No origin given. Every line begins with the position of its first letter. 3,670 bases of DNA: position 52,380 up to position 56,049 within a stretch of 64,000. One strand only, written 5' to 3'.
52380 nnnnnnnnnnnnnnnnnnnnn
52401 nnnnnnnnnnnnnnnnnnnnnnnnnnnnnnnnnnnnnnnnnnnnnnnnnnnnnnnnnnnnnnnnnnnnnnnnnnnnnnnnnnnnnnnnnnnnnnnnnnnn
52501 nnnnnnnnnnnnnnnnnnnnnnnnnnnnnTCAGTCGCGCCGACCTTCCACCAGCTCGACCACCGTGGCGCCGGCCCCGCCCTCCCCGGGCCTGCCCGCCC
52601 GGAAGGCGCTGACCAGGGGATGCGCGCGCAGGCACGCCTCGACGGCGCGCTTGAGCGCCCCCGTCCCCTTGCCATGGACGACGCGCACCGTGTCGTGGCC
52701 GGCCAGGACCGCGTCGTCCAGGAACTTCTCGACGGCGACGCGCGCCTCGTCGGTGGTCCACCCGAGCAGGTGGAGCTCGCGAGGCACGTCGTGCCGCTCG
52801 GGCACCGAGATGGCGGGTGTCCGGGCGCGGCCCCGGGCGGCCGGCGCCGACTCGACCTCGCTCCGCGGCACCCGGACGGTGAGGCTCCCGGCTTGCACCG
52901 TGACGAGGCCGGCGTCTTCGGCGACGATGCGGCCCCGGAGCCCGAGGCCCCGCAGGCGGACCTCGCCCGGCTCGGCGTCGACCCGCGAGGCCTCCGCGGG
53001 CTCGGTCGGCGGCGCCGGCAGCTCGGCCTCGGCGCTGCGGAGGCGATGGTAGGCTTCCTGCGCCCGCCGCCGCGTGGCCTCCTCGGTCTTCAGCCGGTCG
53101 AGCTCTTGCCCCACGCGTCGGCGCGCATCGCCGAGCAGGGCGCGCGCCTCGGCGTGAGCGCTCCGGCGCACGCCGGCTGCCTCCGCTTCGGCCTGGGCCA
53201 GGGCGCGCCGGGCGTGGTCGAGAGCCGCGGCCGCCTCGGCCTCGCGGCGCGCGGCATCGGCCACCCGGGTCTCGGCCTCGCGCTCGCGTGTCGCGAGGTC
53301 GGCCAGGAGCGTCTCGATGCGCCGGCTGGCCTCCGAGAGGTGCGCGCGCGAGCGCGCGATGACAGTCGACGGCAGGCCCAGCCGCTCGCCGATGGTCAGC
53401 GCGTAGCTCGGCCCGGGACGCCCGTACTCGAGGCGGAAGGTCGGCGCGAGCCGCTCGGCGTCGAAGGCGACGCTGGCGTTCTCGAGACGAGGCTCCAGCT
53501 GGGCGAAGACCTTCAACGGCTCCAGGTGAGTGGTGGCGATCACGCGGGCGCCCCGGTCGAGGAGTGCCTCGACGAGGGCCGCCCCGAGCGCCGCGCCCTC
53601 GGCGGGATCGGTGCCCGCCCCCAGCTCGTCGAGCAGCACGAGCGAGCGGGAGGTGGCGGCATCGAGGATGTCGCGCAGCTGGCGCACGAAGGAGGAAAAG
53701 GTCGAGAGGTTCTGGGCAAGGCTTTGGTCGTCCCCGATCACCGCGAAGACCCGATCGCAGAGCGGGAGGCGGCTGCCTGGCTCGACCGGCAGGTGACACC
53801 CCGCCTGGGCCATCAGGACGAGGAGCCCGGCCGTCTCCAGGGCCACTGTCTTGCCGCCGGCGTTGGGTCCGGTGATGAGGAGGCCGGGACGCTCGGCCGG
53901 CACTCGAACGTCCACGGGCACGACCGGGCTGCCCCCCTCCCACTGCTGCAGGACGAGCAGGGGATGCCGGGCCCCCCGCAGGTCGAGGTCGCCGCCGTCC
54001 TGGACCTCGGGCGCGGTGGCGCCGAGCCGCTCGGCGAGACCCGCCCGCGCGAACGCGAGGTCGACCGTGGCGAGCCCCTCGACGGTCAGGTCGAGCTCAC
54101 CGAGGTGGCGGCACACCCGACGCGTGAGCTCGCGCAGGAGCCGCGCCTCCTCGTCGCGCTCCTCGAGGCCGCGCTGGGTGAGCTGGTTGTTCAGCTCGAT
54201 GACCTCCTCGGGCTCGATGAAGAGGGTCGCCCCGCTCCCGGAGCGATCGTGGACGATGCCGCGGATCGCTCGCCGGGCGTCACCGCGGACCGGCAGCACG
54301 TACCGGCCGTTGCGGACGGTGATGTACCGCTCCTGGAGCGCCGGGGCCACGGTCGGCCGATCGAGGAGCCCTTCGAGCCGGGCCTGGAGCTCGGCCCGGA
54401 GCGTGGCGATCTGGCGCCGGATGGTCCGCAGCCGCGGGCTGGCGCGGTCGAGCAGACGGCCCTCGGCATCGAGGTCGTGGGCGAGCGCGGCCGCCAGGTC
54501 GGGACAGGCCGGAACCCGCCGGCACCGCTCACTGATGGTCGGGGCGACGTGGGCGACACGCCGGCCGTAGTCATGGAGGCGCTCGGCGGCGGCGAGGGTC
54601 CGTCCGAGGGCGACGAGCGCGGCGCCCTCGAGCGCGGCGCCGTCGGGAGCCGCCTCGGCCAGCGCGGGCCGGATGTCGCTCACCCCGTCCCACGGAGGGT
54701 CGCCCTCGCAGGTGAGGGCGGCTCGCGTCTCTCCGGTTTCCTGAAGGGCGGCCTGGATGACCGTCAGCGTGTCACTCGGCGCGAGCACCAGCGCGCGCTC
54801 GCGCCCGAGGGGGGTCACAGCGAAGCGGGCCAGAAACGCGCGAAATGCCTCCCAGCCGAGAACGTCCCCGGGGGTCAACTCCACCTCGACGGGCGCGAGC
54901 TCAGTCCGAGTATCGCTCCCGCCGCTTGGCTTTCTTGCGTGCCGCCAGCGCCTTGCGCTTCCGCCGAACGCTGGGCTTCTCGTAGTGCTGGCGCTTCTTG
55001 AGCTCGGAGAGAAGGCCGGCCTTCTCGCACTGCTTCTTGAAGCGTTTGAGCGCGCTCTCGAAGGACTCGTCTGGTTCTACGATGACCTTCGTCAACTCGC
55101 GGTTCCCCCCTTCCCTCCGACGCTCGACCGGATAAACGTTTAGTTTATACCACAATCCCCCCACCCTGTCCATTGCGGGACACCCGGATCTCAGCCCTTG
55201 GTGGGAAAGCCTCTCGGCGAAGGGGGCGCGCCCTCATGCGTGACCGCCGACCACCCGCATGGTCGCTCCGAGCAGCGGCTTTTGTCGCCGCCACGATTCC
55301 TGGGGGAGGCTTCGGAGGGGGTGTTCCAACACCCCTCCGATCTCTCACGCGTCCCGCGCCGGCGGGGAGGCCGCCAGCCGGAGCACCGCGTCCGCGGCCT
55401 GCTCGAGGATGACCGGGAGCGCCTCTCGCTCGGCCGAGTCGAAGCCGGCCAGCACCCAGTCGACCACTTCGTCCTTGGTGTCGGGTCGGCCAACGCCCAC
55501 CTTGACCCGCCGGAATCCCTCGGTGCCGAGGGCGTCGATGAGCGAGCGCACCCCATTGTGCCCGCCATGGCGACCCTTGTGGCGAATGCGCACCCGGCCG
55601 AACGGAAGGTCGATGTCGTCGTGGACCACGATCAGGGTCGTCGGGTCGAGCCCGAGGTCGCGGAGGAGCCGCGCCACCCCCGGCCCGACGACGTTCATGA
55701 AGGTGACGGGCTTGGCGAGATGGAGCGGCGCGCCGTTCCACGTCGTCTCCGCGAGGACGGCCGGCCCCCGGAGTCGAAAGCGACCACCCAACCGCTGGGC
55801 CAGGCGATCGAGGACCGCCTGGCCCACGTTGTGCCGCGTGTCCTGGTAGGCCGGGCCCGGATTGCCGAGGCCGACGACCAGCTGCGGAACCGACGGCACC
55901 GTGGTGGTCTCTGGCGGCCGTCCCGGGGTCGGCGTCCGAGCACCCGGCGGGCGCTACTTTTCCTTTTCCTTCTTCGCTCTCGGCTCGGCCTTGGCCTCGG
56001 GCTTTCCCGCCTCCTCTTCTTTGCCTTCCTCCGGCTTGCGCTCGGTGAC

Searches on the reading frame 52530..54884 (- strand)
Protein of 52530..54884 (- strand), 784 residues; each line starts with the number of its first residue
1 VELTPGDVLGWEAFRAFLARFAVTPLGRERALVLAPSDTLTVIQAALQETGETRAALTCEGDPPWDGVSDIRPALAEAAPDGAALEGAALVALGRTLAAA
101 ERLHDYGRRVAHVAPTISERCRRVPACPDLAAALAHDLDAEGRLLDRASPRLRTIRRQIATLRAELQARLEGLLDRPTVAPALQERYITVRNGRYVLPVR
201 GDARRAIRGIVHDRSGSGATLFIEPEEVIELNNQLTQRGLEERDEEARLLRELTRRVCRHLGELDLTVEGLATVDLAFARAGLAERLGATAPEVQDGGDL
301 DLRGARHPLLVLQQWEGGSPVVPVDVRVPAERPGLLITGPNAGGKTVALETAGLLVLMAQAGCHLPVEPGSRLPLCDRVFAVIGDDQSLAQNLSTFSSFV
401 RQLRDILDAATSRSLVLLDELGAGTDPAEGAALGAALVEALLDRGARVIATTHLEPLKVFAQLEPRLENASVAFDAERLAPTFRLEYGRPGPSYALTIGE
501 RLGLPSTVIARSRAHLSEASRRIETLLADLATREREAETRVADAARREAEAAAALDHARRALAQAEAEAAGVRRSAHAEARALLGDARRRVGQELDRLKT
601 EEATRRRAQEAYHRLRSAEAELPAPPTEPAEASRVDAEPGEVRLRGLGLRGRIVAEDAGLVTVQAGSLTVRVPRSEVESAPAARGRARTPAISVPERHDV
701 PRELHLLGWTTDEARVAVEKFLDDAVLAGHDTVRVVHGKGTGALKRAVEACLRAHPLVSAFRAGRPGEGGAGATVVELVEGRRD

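Call 80: search_protein_families(library=pfam, proteins=[window:52530-54884:-], max_evalue=0.001)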
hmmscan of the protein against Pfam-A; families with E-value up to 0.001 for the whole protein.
window:52530-54884:- (784 aa): 4 families
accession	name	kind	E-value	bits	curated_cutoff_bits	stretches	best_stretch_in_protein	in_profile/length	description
PF00488.27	MutS_V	-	1.8e-34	119.8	30.2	1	336-518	2-186/188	MutS domain V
PF01713.27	Smr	-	1.9e-25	89.2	25.7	1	705-778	2-76/77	Smr domain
PF20297.4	MSSS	-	6.9e-06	26.1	26.8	1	641-677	4-42/42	MutS2 and Smr-associated SH3 domain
PF00430.23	ATP-synt_B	-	0.00016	22.2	28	1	525-611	23-111/132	ATP synthase B/B' CF(0)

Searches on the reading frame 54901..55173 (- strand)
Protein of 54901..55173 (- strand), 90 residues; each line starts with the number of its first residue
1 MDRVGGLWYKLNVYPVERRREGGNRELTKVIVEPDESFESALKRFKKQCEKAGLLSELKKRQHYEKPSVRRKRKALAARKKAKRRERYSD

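Call 23: search_protein_families(library=pfam, proteins=[window:54901-55173:-], max_evalue=0.01)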
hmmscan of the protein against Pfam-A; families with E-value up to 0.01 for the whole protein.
window:54901-55173:- (90 aa): 2 families
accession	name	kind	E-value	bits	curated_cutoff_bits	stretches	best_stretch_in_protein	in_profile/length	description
PF01165.25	Ribosomal_S21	-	3.6e-22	78.3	27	1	30-82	2-54/55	Ribosomal protein S21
PF06476.17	DUF1090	-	0.0061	17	24.4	1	37-87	43-93/110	Protein of unknown function (DUF1090)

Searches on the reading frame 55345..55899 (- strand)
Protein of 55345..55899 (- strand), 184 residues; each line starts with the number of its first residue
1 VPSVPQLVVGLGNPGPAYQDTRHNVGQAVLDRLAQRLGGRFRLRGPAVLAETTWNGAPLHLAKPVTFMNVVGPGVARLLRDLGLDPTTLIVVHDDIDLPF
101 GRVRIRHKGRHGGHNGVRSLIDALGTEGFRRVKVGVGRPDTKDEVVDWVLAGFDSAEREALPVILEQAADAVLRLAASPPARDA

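Call 23: search_protein_families(library=pfam, proteins=[window:55345-55899:-], max_evalue=0.01)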
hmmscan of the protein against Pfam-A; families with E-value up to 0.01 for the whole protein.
window:55345-55899:- (184 aa): 1 family
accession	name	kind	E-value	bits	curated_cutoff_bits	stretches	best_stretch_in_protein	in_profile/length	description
PF01195.25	Pept_tRNA_hydro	-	6.4e-56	189.5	27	1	7-176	1-171/183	Peptidyl-tRNA hydrolase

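Call 31: find_homologous_proteins(query=window:55345-55899:-, max_evalue=1e-30)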
Query window:55345-55899:- (184 aa): 3808 proteins with E <= 1e-30 among 8000 candidates; the best 120 are listed.
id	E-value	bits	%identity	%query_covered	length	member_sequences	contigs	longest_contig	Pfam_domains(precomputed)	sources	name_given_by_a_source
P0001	3.2e-116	404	100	100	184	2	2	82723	PF01195.26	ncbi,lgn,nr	ncbi:MAG TPA: aminoacyl-tRNA hydrolase [Methylomirabilota bacterium]|nr:aminoacyl-tRNA hydrolase [Me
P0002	5.5e-87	308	78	98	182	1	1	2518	PF01195.26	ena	-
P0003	1.6e-84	300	75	97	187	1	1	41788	PF01195.26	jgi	jgi:PTH1 family peptidyl-tRNA hydrolase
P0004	9.1e-84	298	77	96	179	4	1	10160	PF01195.26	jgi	jgi:peptidyl-tRNA hydrolase, PTH1 family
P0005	1.1e-82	294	78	96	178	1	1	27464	PF01195.26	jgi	jgi:peptidyl-tRNA hydrolase, PTH1 family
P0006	1.7e-82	294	76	96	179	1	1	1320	PF01195.26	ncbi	-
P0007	6.6e-82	292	75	95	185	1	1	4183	PF01195.26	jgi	-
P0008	9.3e-82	291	72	98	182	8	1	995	PF01195.26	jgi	jgi:PTH1 family peptidyl-tRNA hydrolase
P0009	9.5e-82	291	76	93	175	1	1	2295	PF01195.26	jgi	jgi:PTH1 family peptidyl-tRNA hydrolase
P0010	9.9e-82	291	76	96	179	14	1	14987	PF01195.26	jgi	jgi:PTH1 family peptidyl-tRNA hydrolase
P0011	3.4e-81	290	77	95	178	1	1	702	PF01195.26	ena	-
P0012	1.2e-80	288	75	96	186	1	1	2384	PF01195.26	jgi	jgi:PTH1 family peptidyl-tRNA hydrolase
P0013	1.4e-80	288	74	96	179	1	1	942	PF01195.26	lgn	-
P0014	1.5e-80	287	74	96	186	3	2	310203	PF01195.26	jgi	jgi:PTH1 family peptidyl-tRNA hydrolase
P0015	2.1e-80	287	77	95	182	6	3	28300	PF01195.26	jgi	-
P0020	1.9e-79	284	74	96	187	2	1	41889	PF01195.26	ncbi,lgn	-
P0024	3.9e-78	280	75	95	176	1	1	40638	PF01195.26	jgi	jgi:PTH1 family peptidyl-tRNA hydrolase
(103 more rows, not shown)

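Call 32: find_encoding_contigs(protein=P0003, flank=10000, max_places=2)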
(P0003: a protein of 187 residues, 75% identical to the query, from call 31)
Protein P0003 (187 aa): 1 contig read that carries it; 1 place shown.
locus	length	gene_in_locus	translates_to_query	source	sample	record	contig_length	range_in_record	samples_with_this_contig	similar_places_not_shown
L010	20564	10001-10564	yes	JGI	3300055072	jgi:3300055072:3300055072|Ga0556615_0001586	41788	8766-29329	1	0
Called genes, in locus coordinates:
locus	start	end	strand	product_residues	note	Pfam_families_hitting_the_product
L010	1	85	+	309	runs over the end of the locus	PF19300:BPD_transp_1_N, PF00528:BPD_transp_1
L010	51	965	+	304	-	PF12911:OppC_N, PF00528:BPD_transp_1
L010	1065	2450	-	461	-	PF01938:TRAM, PF05958:tRNA_U5-meth_tr, PF02475:TRM5-TYW2_MTfase (weak), PF03602:Cons_hypoth95, PF09445:Methyltransf_15 (weak), PF13847:Methyltransf_31, PF13649:Methyltransf_25 (weak)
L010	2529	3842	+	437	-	PF00083:Sugar_tr, PF07690:MFS_1, PF03137:OATP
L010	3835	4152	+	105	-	PF05258:DciA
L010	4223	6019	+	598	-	-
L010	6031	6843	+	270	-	-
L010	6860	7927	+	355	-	PF00288:GHMP_kinases_N, PF08544:GHMP_kinases_C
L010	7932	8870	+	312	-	PF13793:Pribosyltran_N, PF00156:Pribosyltran, PF14572:Pribosyl_synth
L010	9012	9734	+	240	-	PF01386:Ribosomal_L25p, PF14693:Ribosomal_TL5_C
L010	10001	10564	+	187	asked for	PF01195:Pept_tRNA_hydro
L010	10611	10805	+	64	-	PF01165:Ribosomal_S21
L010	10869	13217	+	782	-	PF00488:MutS_V, PF20297:MSSS (weak), PF01713:Smr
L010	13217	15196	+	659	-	PF01807:Zn_ribbon_DnaG, PF08275:DNAG_N, PF01751:Toprim, PF13155:Toprim_2, PF13362:Toprim_3 (faint), PF13662:Toprim_4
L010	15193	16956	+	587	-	PF03979:Sigma70_r1_1, PF00140:Sigma70_r1_2, PF04542:Sigma70_r2, PF04539:Sigma70_r3, PF04545:Sigma70_r4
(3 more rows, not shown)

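Call 33: find_encoding_contigs(protein=P0005, flank=10000, max_places=2)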
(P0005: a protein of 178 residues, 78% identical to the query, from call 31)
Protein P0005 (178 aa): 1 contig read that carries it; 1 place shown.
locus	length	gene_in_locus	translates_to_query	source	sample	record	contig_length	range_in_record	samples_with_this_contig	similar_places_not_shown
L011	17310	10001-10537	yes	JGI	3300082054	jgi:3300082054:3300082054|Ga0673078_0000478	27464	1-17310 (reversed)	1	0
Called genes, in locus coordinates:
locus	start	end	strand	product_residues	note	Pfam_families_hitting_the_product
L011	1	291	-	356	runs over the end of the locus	PF02812:ELFV_dehydrog_N, PF00208:ELFV_dehydrog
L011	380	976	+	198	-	PF04892:VanZ-LLP1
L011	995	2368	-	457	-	PF01938:TRAM, PF05958:tRNA_U5-meth_tr, PF02475:TRM5-TYW2_MTfase (faint), PF03602:Cons_hypoth95 (weak), PF13649:Methyltransf_25 (weak), PF13847:Methyltransf_31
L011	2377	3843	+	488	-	PF00083:Sugar_tr, PF07690:MFS_1, PF03137:OATP (weak)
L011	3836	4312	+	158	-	PF05258:DciA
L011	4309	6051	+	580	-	-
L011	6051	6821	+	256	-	-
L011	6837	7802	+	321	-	PF00288:GHMP_kinases_N, PF08544:GHMP_kinases_C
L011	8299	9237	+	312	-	PF13793:Pribosyltran_N, PF00156:Pribosyltran, PF14572:Pribosyl_synth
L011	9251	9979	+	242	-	-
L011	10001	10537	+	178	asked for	PF01195:Pept_tRNA_hydro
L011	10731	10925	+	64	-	PF01165:Ribosomal_S21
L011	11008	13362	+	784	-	PF00488:MutS_V, PF20297:MSSS (weak), PF01713:Smr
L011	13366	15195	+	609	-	PF01807:Zn_ribbon_DnaG, PF08275:DNAG_N, PF01751:Toprim, PF13155:Toprim_2, PF13362:Toprim_3 (faint), PF13662:Toprim_4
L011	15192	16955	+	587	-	PF03979:Sigma70_r1_1, PF00140:Sigma70_r1_2, PF04542:Sigma70_r2, PF04539:Sigma70_r3, PF04545:Sigma70_r4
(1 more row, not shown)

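Call 34: find_encoding_contigs(protein=P0014, flank=10000, max_places=2)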
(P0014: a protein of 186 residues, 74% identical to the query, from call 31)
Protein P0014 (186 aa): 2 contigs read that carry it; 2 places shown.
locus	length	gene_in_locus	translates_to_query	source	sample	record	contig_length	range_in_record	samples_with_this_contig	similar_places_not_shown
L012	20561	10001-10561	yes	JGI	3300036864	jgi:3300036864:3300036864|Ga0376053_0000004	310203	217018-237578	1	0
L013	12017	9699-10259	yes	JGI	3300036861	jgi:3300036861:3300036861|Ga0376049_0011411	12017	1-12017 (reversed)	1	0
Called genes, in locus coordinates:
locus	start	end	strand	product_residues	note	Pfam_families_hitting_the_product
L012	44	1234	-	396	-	PF01979:Amidohydro_1, PF07969:Amidohydro_3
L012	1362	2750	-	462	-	PF01938:TRAM, PF05958:tRNA_U5-meth_tr, PF02475:TRM5-TYW2_MTfase (weak), PF03602:Cons_hypoth95, PF09445:Methyltransf_15 (faint), PF13649:Methyltransf_25 (weak), PF13847:Methyltransf_31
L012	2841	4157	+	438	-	PF00083:Sugar_tr, PF03137:OATP (faint), PF07690:MFS_1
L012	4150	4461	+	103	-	PF05258:DciA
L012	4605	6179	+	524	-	-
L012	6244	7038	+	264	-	-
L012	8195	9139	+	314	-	PF13793:Pribosyltran_N, PF00156:Pribosyltran, PF14572:Pribosyl_synth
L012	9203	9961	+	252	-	PF01386:Ribosomal_L25p, PF14693:Ribosomal_TL5_C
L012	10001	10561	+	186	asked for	PF01195:Pept_tRNA_hydro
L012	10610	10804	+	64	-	PF01165:Ribosomal_S21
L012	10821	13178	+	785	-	PF00488:MutS_V, PF20297:MSSS (weak), PF01713:Smr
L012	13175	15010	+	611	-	PF01807:Zn_ribbon_DnaG, PF08275:DNAG_N, PF01751:Toprim, PF13155:Toprim_2, PF13362:Toprim_3 (faint), PF13662:Toprim_4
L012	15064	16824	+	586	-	PF03979:Sigma70_r1_1, PF00140:Sigma70_r1_2, PF04542:Sigma70_r2, PF04539:Sigma70_r3, PF04545:Sigma70_r4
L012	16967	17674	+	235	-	PF24481:CT398_CC, PF02591:Zn_ribbon_9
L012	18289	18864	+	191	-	-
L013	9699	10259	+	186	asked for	PF01195:Pept_tRNA_hydro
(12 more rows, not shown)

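Call 38: find_encoding_contigs(protein=P0020, flank=10000, max_places=2)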
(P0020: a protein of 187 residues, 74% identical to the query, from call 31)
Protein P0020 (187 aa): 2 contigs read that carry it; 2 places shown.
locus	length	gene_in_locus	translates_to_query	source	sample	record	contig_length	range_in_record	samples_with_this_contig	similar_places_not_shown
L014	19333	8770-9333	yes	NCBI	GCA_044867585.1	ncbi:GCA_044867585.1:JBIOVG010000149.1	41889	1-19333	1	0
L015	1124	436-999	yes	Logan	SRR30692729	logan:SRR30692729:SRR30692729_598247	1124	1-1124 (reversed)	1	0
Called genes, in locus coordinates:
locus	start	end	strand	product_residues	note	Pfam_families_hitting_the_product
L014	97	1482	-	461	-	PF01938:TRAM, PF05958:tRNA_U5-meth_tr, PF02475:TRM5-TYW2_MTfase (weak), PF03602:Cons_hypoth95 (weak), PF13847:Methyltransf_31, PF13649:Methyltransf_25 (weak)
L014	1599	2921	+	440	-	PF00083:Sugar_tr (weak), PF07690:MFS_1, PF03137:OATP (weak)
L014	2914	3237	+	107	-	PF05258:DciA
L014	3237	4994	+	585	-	-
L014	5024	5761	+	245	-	-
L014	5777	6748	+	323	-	PF00288:GHMP_kinases_N, PF08544:GHMP_kinases_C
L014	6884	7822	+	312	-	PF13793:Pribosyltran_N, PF00156:Pribosyltran, PF14572:Pribosyl_synth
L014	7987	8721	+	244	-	PF01386:Ribosomal_L25p, PF14693:Ribosomal_TL5_C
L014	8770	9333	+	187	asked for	PF01195:Pept_tRNA_hydro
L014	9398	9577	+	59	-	PF01165:Ribosomal_S21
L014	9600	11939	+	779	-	PF00488:MutS_V, PF01713:Smr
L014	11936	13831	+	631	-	PF01807:Zn_ribbon_DnaG, PF08275:DNAG_N, PF13362:Toprim_3 (faint), PF01751:Toprim, PF13155:Toprim_2, PF13662:Toprim_4, PF08278:DnaG_DnaB_bind (weak)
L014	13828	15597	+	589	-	PF03979:Sigma70_r1_1, PF00140:Sigma70_r1_2, PF04542:Sigma70_r2, PF04539:Sigma70_r3, PF04545:Sigma70_r4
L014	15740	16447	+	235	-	PF10473:CENP-F_leu_zip (faint), PF24481:CT398_CC, PF02591:Zn_ribbon_9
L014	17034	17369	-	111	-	PF07076:DUF1344 (weak)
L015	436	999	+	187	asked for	PF01195:Pept_tRNA_hydro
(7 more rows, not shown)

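Call 39: find_encoding_contigs(protein=P0024, flank=10000, max_places=2)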
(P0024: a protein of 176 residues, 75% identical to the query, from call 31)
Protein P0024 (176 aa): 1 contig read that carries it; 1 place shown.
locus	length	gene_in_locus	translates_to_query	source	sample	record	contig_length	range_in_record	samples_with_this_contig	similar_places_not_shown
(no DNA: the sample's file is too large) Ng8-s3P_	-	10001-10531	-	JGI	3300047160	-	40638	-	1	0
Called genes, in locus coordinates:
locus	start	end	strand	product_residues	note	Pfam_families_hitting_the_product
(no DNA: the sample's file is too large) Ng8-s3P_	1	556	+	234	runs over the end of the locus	-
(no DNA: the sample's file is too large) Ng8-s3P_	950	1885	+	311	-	-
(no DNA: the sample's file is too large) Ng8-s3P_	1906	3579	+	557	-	-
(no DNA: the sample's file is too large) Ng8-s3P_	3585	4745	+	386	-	PF00149:Metallophos, PF12850:Metallophos_2 (faint), PF12320:SbcD_C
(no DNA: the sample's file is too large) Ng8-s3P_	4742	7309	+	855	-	PF00005:ABC_tran (faint), PF02463:SMC_N (faint), PF13476:AAA_23, PF13555:AAA_29 (weak), PF13558:SbcC_Walker_B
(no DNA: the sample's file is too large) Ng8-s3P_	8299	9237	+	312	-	PF13793:Pribosyltran_N, PF00156:Pribosyltran, PF14572:Pribosyl_synth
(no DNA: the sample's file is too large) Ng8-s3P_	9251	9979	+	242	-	PF01386:Ribosomal_L25p, PF14693:Ribosomal_TL5_C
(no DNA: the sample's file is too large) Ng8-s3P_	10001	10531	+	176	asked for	PF01195:Pept_tRNA_hydro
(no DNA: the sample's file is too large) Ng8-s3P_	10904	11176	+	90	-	-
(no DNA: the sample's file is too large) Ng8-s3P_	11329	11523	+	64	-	PF01165:Ribosomal_S21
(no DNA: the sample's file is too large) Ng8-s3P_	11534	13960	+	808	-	PF00488:MutS_V, PF20297:MSSS (weak), PF01713:Smr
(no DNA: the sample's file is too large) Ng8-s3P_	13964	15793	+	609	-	PF01807:Zn_ribbon_DnaG, PF08275:DNAG_N, PF01751:Toprim, PF13155:Toprim_2, PF13362:Toprim_3 (weak), PF13662:Toprim_4, PF08278:DnaG_DnaB_bind (weak)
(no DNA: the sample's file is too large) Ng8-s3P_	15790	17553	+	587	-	PF03979:Sigma70_r1_1, PF00140:Sigma70_r1_2, PF04542:Sigma70_r2, PF04539:Sigma70_r3, PF04545:Sigma70_r4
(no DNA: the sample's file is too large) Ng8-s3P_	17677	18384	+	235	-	PF24481:CT398_CC, PF02591:Zn_ribbon_9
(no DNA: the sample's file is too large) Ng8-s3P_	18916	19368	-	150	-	PF00589:Phage_integrase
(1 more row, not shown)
